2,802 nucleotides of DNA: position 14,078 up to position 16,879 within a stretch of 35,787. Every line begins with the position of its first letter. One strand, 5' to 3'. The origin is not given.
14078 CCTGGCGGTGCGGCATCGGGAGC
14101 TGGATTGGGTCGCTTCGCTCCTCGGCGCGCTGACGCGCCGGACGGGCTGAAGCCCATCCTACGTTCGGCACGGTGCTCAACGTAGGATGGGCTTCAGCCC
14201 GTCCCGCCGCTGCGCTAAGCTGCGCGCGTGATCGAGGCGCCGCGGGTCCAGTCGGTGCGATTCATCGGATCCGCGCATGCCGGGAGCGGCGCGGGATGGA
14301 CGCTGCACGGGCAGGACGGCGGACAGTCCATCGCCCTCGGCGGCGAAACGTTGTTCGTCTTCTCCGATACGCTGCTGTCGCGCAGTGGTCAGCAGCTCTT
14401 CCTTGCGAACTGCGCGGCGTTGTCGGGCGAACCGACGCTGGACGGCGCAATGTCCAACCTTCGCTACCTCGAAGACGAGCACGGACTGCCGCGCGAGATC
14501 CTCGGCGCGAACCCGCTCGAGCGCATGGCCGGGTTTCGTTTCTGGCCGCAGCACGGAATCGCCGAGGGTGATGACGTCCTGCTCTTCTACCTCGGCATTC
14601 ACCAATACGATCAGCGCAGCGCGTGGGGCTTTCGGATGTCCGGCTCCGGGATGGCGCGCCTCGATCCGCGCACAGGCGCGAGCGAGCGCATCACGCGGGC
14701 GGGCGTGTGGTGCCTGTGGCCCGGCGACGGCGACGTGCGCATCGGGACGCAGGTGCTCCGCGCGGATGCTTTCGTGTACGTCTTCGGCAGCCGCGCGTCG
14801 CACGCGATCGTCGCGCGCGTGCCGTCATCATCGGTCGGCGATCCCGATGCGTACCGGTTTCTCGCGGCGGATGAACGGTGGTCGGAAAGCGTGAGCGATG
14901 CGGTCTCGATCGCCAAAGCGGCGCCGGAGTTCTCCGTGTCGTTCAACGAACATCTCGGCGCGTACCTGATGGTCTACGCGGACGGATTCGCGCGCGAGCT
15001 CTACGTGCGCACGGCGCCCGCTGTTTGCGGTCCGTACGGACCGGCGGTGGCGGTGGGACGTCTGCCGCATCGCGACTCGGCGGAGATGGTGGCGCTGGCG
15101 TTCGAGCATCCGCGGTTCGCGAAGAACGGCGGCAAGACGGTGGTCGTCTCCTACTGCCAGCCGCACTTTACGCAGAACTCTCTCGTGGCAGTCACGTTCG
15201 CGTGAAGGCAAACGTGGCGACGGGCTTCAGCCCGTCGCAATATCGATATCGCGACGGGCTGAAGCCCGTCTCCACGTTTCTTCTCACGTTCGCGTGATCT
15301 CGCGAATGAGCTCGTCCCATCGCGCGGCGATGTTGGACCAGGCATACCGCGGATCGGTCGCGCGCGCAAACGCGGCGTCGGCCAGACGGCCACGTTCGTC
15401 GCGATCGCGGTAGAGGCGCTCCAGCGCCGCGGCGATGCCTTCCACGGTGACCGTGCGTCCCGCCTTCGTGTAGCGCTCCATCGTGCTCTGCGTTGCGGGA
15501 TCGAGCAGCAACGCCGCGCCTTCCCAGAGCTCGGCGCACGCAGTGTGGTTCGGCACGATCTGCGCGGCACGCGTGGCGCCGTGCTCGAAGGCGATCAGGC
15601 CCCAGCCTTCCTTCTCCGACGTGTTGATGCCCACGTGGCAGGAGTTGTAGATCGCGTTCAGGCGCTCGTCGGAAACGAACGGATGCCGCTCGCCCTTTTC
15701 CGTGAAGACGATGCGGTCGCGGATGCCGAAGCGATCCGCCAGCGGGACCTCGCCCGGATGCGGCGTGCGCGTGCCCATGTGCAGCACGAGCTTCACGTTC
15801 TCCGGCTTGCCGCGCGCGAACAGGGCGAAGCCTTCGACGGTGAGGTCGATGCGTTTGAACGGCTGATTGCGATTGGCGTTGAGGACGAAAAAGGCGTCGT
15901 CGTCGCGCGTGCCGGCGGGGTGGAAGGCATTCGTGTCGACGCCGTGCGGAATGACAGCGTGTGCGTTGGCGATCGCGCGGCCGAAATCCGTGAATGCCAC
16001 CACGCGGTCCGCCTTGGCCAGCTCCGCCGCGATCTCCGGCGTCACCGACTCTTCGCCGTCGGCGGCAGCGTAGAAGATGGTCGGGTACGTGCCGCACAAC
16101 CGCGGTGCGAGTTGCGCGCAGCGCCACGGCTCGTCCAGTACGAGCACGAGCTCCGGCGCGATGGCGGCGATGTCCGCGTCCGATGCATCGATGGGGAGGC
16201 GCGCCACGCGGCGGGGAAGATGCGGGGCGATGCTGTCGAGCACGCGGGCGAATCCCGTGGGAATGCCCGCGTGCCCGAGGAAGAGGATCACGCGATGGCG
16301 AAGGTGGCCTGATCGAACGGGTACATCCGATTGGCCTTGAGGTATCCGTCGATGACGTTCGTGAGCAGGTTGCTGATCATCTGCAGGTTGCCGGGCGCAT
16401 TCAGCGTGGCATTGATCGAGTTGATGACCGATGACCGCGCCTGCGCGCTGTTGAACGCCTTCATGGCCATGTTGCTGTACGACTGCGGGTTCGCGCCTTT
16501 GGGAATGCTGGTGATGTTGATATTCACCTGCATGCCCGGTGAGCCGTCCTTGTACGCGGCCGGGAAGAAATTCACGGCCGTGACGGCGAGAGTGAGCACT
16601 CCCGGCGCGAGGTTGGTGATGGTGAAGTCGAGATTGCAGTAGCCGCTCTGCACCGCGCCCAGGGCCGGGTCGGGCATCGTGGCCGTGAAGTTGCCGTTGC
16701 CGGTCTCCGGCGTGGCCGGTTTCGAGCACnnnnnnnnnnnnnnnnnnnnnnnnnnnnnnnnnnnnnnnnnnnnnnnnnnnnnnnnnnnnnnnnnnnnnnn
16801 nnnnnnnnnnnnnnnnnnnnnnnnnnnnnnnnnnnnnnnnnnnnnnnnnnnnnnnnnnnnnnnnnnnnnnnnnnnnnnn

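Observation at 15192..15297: Repeat copy flanked by a perfect 14-bp direct duplication that preserves the overlapping 3' ends of two convergent genes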

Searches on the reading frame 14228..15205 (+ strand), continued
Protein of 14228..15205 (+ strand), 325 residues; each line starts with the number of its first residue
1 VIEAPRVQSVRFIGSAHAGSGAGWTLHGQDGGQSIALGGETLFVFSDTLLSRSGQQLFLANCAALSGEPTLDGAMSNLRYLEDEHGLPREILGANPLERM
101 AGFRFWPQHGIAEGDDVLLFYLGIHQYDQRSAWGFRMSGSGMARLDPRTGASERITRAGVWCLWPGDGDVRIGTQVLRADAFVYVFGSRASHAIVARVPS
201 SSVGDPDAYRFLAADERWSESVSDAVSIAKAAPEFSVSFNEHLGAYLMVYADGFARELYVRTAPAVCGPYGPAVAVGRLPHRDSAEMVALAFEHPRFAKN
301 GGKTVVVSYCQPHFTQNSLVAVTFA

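Call 58: find_encoding_contigs(protein=P0012, flank=10000, max_places=2)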
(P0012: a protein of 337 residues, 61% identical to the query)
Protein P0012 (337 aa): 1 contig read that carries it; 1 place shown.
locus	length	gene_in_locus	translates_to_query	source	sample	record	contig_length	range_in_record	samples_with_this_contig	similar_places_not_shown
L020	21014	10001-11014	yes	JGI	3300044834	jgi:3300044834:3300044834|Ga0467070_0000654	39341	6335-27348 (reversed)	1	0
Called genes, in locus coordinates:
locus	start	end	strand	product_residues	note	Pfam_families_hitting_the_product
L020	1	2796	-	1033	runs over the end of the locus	PF00668:Condensation, PF00501:AMP-binding, PF00550:PP-binding, PF00975:Thioesterase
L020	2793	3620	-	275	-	PF00561:Abhydrolase_1, PF12146:Hydrolase_4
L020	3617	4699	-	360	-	PF00109:ketoacyl-synt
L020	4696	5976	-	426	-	PF00109:ketoacyl-synt, PF00108:Thiolase_N (weak), PF02801:Ketoacyl-synt_C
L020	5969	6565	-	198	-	PF00550:PP-binding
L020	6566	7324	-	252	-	PF23441:SDR (weak), PF00106:adh_short, PF08659:KR, PF13561:adh_short_C2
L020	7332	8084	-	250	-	PF00106:adh_short, PF08659:KR, PF13561:adh_short_C2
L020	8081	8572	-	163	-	PF07977:FabA, PF22818:ApeI-like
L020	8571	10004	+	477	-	PF00890:FAD_binding_2 (weak), PF01266:DAO, PF07992:Pyr_redox_2 (faint), PF12831:FAD_oxidored, PF01593:Amino_oxidase, PF13450:NAD_binding_8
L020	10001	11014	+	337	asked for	PF13810:DUF4185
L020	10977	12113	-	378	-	PF13692:Glyco_trans_1_4 (faint), PF20706:GT4-conflict (weak), PF00534:Glycos_transf_1 (faint), PF13524:Glyco_trans_1_2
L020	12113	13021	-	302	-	-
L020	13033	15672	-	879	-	-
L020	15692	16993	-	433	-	-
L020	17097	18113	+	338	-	PF00348:polyprenyl_synt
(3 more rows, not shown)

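Call 62: find_encoding_contigs(protein=P0009, flank=6000, max_places=2)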
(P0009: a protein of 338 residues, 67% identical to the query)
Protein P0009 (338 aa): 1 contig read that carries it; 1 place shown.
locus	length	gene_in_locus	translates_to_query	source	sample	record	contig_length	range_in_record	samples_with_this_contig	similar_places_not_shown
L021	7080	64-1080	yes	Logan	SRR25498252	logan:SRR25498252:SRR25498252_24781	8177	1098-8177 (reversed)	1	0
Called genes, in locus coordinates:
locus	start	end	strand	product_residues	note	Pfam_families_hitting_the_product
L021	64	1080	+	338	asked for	PF13810:DUF4185, PF16396:DUF5005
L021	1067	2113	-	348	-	PF13524:Glyco_trans_1_2 (weak)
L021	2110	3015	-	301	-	-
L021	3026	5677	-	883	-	-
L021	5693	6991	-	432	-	-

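Call 63: find_encoding_contigs(protein=P0011, flank=6000, max_places=2)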
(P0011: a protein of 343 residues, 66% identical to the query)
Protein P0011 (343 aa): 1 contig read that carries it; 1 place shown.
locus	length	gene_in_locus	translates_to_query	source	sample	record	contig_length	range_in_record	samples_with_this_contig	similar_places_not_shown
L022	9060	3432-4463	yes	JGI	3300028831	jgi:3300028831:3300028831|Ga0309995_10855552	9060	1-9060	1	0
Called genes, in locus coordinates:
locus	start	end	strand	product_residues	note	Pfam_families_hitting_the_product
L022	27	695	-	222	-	PF00109:ketoacyl-synt, PF00108:Thiolase_N (weak)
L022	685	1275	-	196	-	PF00550:PP-binding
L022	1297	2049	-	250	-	PF00106:adh_short, PF08659:KR, PF13561:adh_short_C2, PF23441:SDR (weak)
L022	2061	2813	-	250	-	PF00106:adh_short, PF08659:KR, PF13561:adh_short_C2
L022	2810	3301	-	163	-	PF07977:FabA, PF22818:ApeI-like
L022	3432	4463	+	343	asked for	PF13810:DUF4185, PF16396:DUF5005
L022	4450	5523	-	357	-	-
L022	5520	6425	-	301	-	-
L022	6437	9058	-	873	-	?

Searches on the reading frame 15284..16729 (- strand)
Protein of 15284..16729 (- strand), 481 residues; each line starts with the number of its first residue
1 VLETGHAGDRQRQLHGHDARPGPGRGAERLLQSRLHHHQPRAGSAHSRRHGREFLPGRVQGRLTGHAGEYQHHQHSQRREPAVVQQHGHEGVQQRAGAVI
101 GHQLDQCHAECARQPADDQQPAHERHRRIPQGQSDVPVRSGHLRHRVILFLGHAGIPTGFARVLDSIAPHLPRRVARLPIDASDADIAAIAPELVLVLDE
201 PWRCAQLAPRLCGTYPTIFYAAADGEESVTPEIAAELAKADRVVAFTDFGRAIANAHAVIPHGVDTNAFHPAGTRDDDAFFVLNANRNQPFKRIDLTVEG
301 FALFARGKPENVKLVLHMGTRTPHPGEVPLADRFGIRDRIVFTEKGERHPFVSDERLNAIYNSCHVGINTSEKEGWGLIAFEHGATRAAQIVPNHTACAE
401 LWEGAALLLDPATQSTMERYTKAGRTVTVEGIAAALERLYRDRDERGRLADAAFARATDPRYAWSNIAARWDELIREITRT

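Call 7: search_protein_families(library=pfam, proteins=[window:15284-16729:-])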
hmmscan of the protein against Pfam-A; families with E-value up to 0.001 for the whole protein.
window:15284-16729:- (481 aa): 3 families
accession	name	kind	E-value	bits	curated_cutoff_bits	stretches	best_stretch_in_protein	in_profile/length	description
PF00534.26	Glycos_transf_1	-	0.00021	21.3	26.4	1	269-403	5-132/172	Glycosyl transferases group 1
PF20706.3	GT4-conflict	-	0.00037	20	26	1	288-469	208-383/385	Family 4 Glycosyltransferase in conflict systems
PF13692.12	Glyco_trans_1_4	-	0.00077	20.2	27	0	289-411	12-126/142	Glycosyl transferases group 1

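Call 10: find_encoding_contigs(protein=window:15284-16729:-, flank=10000, max_places=10)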
Protein window:15284-16729:- (481 aa): no gene with exactly this product is on record in the collection.
